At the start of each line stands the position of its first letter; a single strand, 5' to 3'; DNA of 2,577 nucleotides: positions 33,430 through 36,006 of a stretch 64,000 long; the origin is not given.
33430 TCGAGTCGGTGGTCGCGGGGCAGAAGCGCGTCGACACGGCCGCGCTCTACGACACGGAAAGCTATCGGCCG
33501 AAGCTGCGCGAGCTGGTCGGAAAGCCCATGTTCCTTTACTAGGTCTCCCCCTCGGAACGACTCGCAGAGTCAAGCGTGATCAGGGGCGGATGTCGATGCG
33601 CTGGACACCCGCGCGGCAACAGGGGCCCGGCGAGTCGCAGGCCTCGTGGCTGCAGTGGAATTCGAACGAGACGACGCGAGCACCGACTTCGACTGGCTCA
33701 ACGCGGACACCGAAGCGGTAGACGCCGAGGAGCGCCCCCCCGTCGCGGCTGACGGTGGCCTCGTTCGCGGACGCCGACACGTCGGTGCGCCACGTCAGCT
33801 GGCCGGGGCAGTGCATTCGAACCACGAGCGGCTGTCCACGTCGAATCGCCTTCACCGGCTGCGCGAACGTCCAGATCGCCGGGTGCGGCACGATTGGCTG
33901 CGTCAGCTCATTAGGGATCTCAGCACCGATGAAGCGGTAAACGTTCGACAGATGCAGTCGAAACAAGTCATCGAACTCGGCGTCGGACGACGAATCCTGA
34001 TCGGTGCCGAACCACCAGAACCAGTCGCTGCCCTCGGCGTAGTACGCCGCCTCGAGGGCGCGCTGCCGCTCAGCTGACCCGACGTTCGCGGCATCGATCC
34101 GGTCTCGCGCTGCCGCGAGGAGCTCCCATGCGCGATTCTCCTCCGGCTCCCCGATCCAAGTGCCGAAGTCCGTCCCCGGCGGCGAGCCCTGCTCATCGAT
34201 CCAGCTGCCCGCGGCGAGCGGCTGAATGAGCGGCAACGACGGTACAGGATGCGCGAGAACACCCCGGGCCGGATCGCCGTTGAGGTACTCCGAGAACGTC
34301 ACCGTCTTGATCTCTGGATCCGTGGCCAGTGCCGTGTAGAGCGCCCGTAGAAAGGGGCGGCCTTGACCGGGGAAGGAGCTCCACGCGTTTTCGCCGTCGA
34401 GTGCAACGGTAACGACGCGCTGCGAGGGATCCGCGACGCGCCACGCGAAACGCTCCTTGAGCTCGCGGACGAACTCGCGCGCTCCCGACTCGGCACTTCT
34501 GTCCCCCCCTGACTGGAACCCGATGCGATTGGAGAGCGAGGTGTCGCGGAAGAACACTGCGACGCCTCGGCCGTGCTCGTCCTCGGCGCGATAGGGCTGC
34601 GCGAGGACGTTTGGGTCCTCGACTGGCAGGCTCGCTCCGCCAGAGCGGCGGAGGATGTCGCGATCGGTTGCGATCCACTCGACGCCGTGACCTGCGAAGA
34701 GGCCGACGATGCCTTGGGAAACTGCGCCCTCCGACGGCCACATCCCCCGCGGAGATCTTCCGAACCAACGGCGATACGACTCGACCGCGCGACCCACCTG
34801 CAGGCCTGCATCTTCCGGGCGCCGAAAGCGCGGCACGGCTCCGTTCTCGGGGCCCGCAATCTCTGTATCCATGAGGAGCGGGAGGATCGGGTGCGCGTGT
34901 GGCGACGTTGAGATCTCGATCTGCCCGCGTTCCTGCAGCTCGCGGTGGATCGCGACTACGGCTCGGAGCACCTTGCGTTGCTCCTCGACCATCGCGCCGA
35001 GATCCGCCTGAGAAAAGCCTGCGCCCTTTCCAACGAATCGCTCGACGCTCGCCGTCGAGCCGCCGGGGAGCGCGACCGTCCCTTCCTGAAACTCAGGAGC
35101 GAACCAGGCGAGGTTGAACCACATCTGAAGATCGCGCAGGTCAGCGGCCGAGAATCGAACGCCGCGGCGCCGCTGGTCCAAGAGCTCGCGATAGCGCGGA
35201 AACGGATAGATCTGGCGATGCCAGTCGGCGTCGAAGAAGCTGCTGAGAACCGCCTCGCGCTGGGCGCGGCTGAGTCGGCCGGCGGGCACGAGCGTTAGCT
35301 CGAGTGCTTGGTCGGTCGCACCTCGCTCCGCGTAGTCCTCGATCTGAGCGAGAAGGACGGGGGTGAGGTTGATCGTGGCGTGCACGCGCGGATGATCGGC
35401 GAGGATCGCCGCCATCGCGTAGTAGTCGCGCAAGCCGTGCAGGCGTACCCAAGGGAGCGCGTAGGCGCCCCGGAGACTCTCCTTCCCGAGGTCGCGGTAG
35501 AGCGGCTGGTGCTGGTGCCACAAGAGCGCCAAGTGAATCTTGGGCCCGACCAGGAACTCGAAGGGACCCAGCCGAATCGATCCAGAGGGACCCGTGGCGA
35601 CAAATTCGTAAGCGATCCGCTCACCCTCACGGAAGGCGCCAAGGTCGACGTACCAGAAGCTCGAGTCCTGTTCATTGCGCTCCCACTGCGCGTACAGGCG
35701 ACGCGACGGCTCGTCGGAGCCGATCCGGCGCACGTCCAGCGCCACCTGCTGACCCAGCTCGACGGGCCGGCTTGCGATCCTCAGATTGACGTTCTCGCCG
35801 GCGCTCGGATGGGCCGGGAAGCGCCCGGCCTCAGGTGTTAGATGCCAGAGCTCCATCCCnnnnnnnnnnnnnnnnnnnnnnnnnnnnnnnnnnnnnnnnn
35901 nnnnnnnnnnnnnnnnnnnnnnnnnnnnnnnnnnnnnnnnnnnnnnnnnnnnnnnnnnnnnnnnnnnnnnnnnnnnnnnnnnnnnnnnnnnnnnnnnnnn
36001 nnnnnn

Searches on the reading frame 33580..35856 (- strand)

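Call 6: search_protein_families(library=pfam, proteins=[window:33580-35856:-], max_evalue=0.001)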
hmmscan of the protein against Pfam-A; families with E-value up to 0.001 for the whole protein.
window:33580-35856:- (758 aa): 2 families
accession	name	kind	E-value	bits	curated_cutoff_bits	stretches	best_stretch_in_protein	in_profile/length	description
PF03065.20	Glyco_hydro_57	-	2.1e-52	178.7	21.2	1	110-533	1-287/291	Glycosyl hydrolase family 57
PF22681.2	Lmo2446-like_N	-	1.7e-07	31.8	29.7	1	11-68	17-72/72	Lmo2446-like, N-terminal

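Call 73: search_protein_families(library=ncbifam, proteins=[window:33580-35856:-], max_evalue=0.00001)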
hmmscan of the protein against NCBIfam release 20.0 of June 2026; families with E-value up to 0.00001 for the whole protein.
window:33580-35856:- (758 aa): 1 family
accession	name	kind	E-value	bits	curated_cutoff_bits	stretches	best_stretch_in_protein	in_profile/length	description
NF041133.1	branch_enz_Thcocales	equivalog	8.1e-07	27.9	1000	0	299-379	122-186/553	1,4-alpha-glucan branching protein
